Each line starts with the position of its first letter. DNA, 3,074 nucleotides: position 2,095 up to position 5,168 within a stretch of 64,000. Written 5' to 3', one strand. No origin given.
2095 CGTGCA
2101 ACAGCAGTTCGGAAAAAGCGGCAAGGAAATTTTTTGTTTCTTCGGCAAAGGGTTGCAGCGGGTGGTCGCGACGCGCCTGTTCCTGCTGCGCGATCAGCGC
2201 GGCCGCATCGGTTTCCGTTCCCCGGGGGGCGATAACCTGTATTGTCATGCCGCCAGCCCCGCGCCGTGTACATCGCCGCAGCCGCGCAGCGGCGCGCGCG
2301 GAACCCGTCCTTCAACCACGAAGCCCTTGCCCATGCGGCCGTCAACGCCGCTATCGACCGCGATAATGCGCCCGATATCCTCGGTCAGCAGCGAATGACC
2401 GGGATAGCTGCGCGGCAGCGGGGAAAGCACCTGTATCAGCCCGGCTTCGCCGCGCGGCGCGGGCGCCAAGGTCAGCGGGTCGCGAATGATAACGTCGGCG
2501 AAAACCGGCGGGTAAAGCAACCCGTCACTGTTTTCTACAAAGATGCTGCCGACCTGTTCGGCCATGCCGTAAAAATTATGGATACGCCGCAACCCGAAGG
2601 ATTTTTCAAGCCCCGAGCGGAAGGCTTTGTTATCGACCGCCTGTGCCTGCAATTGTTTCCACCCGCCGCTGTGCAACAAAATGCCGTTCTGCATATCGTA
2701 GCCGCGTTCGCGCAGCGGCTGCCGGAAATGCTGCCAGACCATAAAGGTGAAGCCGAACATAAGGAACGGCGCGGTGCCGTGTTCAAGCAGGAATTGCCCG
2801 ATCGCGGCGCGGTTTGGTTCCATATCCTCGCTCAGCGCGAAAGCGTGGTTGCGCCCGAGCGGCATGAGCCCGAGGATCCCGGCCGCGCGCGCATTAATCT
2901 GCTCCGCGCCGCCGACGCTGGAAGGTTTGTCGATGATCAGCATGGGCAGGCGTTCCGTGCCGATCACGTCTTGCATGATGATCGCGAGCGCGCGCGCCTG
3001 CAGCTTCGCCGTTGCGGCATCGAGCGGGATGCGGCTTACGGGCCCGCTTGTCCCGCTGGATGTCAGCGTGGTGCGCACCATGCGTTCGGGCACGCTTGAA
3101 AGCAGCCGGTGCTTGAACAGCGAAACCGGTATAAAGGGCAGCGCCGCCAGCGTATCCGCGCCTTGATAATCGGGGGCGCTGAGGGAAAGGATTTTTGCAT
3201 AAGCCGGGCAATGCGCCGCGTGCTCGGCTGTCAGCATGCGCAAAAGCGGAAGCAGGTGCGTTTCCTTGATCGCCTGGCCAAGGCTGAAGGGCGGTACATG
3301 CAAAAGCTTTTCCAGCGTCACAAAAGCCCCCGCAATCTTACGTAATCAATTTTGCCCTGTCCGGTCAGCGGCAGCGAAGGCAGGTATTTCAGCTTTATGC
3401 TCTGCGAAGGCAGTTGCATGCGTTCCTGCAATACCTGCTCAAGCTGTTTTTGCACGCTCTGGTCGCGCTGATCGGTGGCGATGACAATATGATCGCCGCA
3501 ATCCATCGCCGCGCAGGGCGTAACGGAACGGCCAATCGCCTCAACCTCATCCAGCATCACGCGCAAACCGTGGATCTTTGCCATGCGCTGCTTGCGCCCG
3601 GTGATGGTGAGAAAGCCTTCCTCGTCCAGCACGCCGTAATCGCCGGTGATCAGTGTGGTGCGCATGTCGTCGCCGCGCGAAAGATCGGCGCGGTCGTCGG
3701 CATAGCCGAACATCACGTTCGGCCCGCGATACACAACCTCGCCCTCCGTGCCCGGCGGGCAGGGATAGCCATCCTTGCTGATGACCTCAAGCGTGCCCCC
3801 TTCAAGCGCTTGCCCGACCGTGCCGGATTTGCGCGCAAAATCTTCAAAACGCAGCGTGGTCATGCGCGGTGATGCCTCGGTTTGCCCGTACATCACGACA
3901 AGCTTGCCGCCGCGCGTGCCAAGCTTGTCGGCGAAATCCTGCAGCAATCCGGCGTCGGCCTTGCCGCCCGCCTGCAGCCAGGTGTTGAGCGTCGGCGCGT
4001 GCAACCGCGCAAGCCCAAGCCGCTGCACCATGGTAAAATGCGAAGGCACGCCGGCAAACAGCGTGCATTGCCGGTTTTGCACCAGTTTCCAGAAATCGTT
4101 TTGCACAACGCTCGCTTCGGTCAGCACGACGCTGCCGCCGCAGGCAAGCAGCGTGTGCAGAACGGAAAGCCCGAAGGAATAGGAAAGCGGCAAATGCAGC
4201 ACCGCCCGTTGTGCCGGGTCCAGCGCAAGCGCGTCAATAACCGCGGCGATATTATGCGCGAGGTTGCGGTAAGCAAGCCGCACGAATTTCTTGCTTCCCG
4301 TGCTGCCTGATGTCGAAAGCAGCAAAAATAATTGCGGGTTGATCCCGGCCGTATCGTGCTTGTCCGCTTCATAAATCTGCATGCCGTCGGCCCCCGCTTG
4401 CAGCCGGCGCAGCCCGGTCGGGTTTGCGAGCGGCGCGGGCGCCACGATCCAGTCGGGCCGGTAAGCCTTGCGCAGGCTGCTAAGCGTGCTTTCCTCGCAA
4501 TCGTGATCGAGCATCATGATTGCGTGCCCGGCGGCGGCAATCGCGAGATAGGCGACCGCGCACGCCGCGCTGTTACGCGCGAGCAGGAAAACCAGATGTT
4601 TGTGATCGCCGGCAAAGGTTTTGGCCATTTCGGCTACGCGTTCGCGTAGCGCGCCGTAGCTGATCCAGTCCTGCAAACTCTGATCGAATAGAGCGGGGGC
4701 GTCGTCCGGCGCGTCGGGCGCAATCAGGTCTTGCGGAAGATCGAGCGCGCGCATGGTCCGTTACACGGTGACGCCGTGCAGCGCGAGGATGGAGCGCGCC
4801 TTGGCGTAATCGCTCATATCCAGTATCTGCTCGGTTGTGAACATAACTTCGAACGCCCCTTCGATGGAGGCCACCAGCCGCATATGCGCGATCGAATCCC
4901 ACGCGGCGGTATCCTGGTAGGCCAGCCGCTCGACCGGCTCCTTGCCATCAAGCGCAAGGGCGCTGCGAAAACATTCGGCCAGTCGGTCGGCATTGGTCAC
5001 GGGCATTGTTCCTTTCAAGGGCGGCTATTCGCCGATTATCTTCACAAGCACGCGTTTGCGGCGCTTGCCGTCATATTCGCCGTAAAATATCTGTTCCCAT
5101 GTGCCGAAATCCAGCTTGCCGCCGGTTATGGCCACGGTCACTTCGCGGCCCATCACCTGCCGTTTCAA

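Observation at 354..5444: Six-gene translationally coupled operon: YjbQ, ACP, AMP-ligase, LuxE-like, LuxC-like and a NeuD/PglD acyltransferase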

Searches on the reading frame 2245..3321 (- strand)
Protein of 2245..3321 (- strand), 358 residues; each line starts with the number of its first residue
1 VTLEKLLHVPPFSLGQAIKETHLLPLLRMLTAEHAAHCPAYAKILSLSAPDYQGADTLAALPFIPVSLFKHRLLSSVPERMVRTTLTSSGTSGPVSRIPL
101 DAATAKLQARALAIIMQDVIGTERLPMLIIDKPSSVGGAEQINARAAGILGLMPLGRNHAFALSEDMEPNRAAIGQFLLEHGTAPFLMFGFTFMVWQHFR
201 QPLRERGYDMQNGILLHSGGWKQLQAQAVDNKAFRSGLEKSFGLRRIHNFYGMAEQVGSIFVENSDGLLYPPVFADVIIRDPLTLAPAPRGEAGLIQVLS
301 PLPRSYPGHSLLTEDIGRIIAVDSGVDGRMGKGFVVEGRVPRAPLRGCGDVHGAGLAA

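Call 3: search_protein_families(library=pfam, proteins=[window:2245-3321:-], max_evalue=0.01)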
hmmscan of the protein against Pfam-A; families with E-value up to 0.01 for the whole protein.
window:2245-3321:- (358 aa): 1 family
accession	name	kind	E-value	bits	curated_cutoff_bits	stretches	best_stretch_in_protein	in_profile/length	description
PF04443.18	LuxE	-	3.2e-42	145.2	24.9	1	31-351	46-385/391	Acyl-protein synthetase, LuxE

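Call 4: search_protein_families(library=ncbifam, proteins=[window:2245-3321:-], max_evalue=0.01)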
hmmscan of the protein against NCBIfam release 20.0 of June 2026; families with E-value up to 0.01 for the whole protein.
window:2245-3321:- (358 aa): 2 families
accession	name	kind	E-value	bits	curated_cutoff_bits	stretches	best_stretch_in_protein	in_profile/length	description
NF052244.1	LCFA_lig_LuxE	equivalog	2.5e-14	53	550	2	214-324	224-335/367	long-chain-fatty-acid--protein ligase LuxE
NF045666.1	DVU1553_fam_AMP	equivalog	0.00019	20.6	300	1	25-137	29-148/331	DVU_1553 family AMP-dependent CoA ligase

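Call 31: search_solved_structures(query=window:2245-3321:-, max_evalue=0.01)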
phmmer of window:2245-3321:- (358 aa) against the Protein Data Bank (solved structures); distinct sequences matched with E-value up to 0.01: 1.
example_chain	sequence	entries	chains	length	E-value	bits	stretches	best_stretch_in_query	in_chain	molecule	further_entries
7xc6_E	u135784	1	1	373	4.8e-14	55.6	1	55-354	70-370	LuxE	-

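Call 36: search_dna_similar(query=window:2245-3321:-, collection=plasmids, mode=protein, max_rows=25)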
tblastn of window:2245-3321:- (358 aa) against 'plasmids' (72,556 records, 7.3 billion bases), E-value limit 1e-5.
Records with a match: 19; places in all: 19; records where one place covers at least 80% of the query: 18.
Best place of each record, by identity: <60% 19.
By first word of the organism name: Rhizobium 10; Priestia 3; Streptomyces 2; Deinococcus 1; Ponticoccus 1; Nonomuraea 1; Chloroflexota 1.
By predicted mobility (MOB-suite, as given by PLSDB): non-mobilizable 15; conjugative 2; mobilizable 2.
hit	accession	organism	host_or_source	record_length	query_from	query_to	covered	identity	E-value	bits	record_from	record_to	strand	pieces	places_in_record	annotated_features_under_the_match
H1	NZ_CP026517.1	Deinococcus sp. NW-56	whole organism,water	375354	1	354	99%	51.3%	2e-102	338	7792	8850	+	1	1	acyl-protein synthetase | AMP-binding protein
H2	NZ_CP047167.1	Ponticoccus alexandrii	surface sea water,shallow sea, symbosis ...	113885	1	351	98%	49.7%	2e-92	308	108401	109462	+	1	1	acyl-protein synthetase | AMP-binding protein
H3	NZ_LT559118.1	Nonomuraea gerenzanensis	-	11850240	12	355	96%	50.3%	5e-84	285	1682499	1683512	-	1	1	none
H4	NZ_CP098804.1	Rhizobium anhuiense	Trifolium dubium,Cell culture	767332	23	354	93%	36.5%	4e-59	213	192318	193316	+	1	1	long-chain fatty acid--CoA ligase | acyl-CoA reductase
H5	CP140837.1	Rhizobium beringeri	Trifolium pratense,whole organism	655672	23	354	93%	36.5%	1e-58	212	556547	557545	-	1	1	long-chain fatty acid--CoA ligase | acyl-CoA reductase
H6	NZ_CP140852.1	Rhizobium beringeri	Trifolium pratense,whole organism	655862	23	354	93%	36.5%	1e-58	212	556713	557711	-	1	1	long-chain fatty acid--CoA ligase | acyl-CoA reductase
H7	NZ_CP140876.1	Rhizobium beringeri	Trifolium pratense,whole organism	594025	23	354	93%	36.5%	1e-58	211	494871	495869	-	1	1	long-chain fatty acid--CoA ligase | acyl-CoA reductase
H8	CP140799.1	Rhizobium beringeri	Trifolium pratense,whole organism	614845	23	354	93%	36.5%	2e-58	211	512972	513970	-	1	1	long-chain fatty acid--CoA ligase | acyl-CoA reductase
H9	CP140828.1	Rhizobium beringeri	Trifolium pratense,whole organism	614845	23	354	93%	36.5%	2e-58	211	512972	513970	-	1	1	long-chain fatty acid--CoA ligase | acyl-CoA reductase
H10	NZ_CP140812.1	Rhizobium beringeri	Trifolium pratense,whole organism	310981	23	354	93%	36.5%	2e-58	211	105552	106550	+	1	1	long-chain fatty acid--CoA ligase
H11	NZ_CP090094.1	Rhizobium leguminosarum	Galega,Cell culture,Plant nodule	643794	23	354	93%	36.2%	6e-58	209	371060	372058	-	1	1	long-chain fatty acid--CoA ligase | acyl-CoA reductase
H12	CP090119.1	Rhizobium leguminosarum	Trifolium ambiguum,Cell culture,Plant ...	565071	23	354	93%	36.2%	8e-58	209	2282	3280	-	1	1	long-chain fatty acid--CoA ligase | acyl-CoA reductase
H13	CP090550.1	Rhizobium leguminosarum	Trifolium pratense,Cell culture,Plant ...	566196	23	354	93%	33.8%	2e-54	199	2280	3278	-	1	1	long-chain fatty acid--CoA ligase | hypothetical protein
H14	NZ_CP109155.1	Streptomyces europaeiscabiei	-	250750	27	319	82%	26.2%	2e-15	85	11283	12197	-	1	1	acyl-protein synthase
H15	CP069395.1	Chloroflexota bacterium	single cell,cold seep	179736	37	348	87%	24.5%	1e-16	89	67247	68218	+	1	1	acyl-protein synthetase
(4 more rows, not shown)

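Call 37: get_annotated_region(hit=H2, flank=12000)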
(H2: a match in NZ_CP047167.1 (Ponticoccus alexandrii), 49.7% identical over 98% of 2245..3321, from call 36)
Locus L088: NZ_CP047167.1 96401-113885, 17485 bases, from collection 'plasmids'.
description: Ponticoccus alexandrii strain C31 plasmid p-SCP1, complete sequence
organism: Ponticoccus alexandrii (NCBI taxid 1943633)
taxonomy: Bacteria; Pseudomonadota; Alphaproteobacteria; Rhodobacterales; Roseobacteraceae; Ponticoccus; Ponticoccus alexandrii
host: -; source: surface sea water,shallow sea, symbosis with harmful algal bloom algae; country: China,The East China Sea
typing (MOB-suite, as given by PLSDB): non-mobilizable
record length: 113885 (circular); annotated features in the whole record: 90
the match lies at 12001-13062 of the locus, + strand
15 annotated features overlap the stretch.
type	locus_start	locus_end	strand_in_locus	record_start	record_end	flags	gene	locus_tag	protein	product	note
CDS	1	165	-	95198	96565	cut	-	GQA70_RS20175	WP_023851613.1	MmgE/PrpD family protein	-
CDS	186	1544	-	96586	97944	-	-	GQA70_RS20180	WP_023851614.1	MmgE/PrpD family protein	-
CDS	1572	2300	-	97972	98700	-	-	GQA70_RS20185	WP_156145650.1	amino acid ABC transporter ATP-binding protein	-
CDS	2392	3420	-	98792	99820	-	-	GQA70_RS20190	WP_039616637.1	amino acid ABC transporter permease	GO:0006865 - amino acid transport [Evidence IEA]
CDS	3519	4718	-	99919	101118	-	-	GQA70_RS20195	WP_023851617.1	ABC transporter permease subunit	GO:0015837 - amine transport [Evidence IEA]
CDS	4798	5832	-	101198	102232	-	-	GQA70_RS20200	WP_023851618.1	amino acid ABC transporter substrate-binding protein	-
CDS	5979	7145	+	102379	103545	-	metC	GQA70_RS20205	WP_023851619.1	cystathionine beta-lyase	GO:0009086 - methionine biosynthetic process [Evidence IEA]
CDS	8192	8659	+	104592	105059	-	-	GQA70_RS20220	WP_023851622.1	hypothetical protein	-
CDS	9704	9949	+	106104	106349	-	-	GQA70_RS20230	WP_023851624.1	acyl carrier protein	GO:0006633 - fatty acid biosynthetic process [Evidence IEA]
CDS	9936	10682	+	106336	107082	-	-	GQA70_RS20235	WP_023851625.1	SDR family NAD(P)-dependent oxidoreductase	-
CDS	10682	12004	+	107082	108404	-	-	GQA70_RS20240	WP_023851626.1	AMP-binding protein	-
CDS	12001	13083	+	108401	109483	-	-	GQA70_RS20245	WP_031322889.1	acyl-protein synthetase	-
CDS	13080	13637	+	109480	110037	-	-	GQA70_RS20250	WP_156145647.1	hypothetical protein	-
CDS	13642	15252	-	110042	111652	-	-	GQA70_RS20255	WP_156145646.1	hypothetical protein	-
CDS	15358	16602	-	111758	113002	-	-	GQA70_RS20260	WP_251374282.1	acyl-CoA reductase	GO:0008218 - bioluminescence [Evidence IEA]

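Call 38: get_annotated_region(hit=H1, flank=12000)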
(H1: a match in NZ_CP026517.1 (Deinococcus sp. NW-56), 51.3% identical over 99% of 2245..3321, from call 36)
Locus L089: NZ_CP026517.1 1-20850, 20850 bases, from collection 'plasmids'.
description: Deinococcus sp. NW-56 plasmid unnamed1, complete sequence
organism: Deinococcus sp. NW-56 (NCBI taxid 2080419)
taxonomy: Bacteria; Deinococcota; Deinococci; Deinococcales; Deinococcaceae; Deinococcus; Deinococcus sp. NW-56
host: -; source: whole organism,water; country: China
typing (MOB-suite, as given by PLSDB): non-mobilizable
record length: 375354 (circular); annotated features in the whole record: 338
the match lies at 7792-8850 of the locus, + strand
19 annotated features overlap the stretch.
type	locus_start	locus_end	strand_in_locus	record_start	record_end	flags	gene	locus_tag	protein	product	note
CDS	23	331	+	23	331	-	-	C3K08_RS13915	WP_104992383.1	glycosyltransferase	-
CDS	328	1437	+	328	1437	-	-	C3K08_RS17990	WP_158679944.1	glycosyltransferase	-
CDS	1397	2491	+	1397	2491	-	-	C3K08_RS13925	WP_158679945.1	EpsG family protein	-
CDS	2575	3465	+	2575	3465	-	-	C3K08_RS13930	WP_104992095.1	glycosyltransferase family A protein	-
CDS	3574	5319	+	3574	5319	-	-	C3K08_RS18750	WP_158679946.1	sugar transferase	-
CDS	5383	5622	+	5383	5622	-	-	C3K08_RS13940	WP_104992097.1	acyl carrier protein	-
CDS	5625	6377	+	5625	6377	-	-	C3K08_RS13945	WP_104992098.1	SDR family NAD(P)-dependent oxidoreductase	-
CDS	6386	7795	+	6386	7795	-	-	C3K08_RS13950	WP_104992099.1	AMP-binding protein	-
CDS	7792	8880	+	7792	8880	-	-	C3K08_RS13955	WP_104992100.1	acyl-protein synthetase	-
CDS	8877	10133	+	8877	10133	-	-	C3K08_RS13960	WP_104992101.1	acyl-CoA reductase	GO:0008218 - bioluminescence [Evidence IEA]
CDS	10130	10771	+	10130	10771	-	-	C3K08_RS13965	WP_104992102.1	acetyltransferase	-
CDS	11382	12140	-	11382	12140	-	istB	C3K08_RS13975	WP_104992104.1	IS21-like element helper ATPase IstB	-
CDS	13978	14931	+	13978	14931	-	-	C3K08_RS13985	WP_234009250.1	transposase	GO:0006313 - DNA transposition [Evidence IEA]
CDS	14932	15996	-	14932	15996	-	-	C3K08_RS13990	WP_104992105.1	IS4 family transposase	-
CDS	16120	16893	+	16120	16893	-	-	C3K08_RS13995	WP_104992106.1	IS982 family transposase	-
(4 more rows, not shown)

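Call 39: get_annotated_region(hit=H4, flank=12000)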
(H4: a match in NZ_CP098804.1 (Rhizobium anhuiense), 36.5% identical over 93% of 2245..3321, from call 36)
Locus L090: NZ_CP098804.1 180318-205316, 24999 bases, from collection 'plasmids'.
description: Rhizobium anhuiense bv. trifolii strain T24 plasmid pRA_T24_2, complete sequence
organism: Rhizobium anhuiense (NCBI taxid 2018689)
taxonomy: Bacteria; Pseudomonadota; Alphaproteobacteria; Hyphomicrobiales; Rhizobiaceae; Rhizobium; Rhizobium anhuiense
host: -; source: Trifolium dubium,Cell culture; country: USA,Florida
typing (MOB-suite, as given by PLSDB): non-mobilizable
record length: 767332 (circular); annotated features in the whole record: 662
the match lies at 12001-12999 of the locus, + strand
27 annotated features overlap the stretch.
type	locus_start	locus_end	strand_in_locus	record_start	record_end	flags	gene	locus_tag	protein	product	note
CDS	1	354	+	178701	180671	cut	fhuB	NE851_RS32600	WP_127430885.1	Fe(3+)-hydroxamate ABC transporter permease FhuB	-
CDS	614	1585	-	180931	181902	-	gcvA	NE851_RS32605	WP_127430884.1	transcriptional regulator GcvA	GO:0006355 - regulation of DNA-templated transcription [Evidence IEA]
CDS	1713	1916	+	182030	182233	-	-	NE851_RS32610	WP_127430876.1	hypothetical protein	-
CDS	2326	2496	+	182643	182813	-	-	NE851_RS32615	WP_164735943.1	hypothetical protein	-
CDS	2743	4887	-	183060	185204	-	-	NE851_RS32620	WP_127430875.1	TonB-dependent siderophore receptor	GO:0015891 - siderophore transport [Evidence IEA]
CDS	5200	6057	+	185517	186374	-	-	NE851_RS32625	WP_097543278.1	transketolase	-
CDS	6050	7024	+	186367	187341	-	-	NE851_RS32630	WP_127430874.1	transketolase C-terminal domain-containing protein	-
CDS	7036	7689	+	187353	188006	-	-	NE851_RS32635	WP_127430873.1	acyl-ACP--UDP-N- acetylglucosamine O-acyltransferase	-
CDS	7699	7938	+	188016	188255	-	-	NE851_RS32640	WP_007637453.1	hypothetical protein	-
CDS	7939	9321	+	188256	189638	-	-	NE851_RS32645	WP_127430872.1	AMP-binding protein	-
CDS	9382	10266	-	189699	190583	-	-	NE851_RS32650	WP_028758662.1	glycosyltransferase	-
CDS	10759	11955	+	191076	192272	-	-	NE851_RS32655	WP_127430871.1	DegT/DnrJ/EryC1/StrS family aminotransferase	-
CDS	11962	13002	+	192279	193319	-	-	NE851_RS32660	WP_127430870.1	long-chain fatty acid--CoA ligase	-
CDS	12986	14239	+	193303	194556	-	-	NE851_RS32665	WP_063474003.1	acyl-CoA reductase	GO:0008218 - bioluminescence [Evidence IEA]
CDS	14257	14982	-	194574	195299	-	-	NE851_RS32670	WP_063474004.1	SDR family oxidoreductase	-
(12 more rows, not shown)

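Call 50: search_solved_structures(query=window:2245-3321:-, max_evalue=0.01, show_alignments=1)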
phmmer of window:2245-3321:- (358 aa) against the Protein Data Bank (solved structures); distinct sequences matched with E-value up to 0.01: 1.
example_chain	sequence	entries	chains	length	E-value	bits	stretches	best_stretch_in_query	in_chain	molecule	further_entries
7xc6_E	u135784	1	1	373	4.8e-14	55.6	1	55-354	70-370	LuxE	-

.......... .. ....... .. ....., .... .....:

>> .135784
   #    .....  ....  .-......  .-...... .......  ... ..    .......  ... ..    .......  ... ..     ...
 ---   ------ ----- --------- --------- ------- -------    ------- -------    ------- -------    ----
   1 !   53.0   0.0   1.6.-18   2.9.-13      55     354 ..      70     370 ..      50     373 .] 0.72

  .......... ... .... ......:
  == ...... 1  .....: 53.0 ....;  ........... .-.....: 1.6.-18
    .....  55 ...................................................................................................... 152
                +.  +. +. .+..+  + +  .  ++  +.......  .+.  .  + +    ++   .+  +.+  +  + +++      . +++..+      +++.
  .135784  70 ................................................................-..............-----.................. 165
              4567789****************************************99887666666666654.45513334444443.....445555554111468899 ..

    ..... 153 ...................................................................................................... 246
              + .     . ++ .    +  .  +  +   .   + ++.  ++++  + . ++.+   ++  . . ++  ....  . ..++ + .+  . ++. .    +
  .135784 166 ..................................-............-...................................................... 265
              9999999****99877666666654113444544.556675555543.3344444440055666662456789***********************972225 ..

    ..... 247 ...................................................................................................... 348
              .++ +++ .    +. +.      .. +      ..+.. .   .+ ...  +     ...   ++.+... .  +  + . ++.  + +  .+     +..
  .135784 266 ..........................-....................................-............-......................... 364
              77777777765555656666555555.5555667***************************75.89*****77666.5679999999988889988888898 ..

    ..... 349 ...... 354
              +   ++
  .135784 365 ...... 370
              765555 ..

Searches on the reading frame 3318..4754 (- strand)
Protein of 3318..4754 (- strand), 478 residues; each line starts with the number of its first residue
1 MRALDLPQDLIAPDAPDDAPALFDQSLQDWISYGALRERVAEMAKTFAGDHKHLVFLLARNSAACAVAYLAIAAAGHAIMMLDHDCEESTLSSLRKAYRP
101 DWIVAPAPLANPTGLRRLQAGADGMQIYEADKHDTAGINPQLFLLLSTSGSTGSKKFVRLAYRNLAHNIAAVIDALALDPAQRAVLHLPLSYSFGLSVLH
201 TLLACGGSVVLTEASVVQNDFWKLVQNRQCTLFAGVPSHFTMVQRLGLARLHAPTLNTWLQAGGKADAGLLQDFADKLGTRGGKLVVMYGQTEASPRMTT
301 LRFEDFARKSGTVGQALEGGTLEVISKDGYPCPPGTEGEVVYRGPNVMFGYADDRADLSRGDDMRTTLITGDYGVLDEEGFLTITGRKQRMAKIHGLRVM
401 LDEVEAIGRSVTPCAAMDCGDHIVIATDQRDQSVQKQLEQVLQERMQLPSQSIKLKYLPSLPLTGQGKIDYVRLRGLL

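Call 3: search_protein_families(library=pfam, proteins=[window:3318-4754:-], max_evalue=0.01)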
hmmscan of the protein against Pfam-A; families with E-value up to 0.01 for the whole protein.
window:3318-4754:- (478 aa): 1 family
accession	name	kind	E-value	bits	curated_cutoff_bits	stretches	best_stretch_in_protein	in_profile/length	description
PF00501.34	AMP-binding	-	4e-47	161.3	29.9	1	16-351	9-383/384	AMP-binding enzyme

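Call 4: search_protein_families(library=ncbifam, proteins=[window:3318-4754:-], max_evalue=0.01)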
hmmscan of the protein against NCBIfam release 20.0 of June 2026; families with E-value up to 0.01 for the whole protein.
window:3318-4754:- (478 aa): 95 families (the best 25 are shown)
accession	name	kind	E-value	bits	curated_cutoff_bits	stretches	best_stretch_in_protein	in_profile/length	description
TIGR01733.1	AA-adenyl-dom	subfamily_domain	1.3e-42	146.1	317.4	1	32-407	1-397/409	amino acid adenylation domain-containing protein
TIGR03098.1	ligase_PEP_1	hypoth_equivalog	3.8e-42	144.4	592.35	1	131-474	154-514/517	acyl-CoA ligase (AMP-forming), exosortase A system-associated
NF004837.0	PRK06187.1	subfamily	6.3e-38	130.3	476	1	141-475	171-519/531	long-chain-fatty-acid--CoA ligase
TIGR01923.1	menE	equivalog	4.7e-35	121.3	330.15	1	33-469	2-437/442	o-succinylbenzoate--CoA ligase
NF004511.1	PRK05852.1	equivalog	1.2e-34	119.9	650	1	128-470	143-496/505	FadD7 family fatty acid--CoA ligase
NF006386.0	PRK08633.1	equivalog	1.7e-34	118.8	1221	1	145-475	787-1138/1147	acyl-[ACP]--phospholipid O-acyltransferase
NF002966.0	PRK03640.1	equivalog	7.5e-31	107.3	556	1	31-410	28-404/483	o-succinylbenzoate--CoA ligase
NF009233.0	PRK12583.1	subfamily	3.3e-30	105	832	1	141-396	202-458/558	fatty acid CoA ligase family protein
NF003417.0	PRK04813.1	subfamily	8.4e-29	100.5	476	1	26-473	24-498/505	D-alanine--poly(phosphoribitol) ligase subunit DltA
NF005307.0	PRK06839.1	equivalog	8.9e-29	100.5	748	1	140-405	149-410/496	o-succinylbenzoate--CoA ligase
TIGR01734.1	D-ala-DACP-lig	equivalog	2.5e-27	95.6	559.85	1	27-473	22-497/504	D-alanine--poly(phosphoribitol) ligase subunit DltA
NF005714.0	PRK07529.1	subfamily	3.5e-27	95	632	1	145-389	223-476/640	acyl-CoA synthetase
NF006182.0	PRK08316.1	subfamily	1.1e-26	93.5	663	1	138-406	169-435/523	fatty acyl-CoA synthetase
NF004758.0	PRK06087.1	equivalog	1.5e-26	93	736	1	142-406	190-451/548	medium-chain fatty-acid--CoA ligase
NF005291.0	PRK06814.1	equivalog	1.9e-26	92.3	1349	1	144-475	797-1127/1140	acyl-[ACP]--phospholipid O-acyltransferase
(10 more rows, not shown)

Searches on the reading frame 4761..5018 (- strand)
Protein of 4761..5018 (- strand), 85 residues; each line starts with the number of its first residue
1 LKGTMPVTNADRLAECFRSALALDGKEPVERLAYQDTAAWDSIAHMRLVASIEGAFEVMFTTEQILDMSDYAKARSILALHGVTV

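Call 3: search_protein_families(library=pfam, proteins=[window:4761-5018:-], max_evalue=0.01)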
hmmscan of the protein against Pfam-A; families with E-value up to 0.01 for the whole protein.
window:4761-5018:- (85 aa): 1 family
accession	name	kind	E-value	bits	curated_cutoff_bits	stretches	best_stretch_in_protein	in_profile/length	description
PF00550.31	PP-binding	-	0.0073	17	20.8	0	12-67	2-56/67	Phosphopantetheine attachment site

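Call 4: search_protein_families(library=ncbifam, proteins=[window:4761-5018:-], max_evalue=0.01)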
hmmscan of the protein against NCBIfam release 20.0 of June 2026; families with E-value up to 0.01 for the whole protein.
window:4761-5018:- (85 aa): 0 families
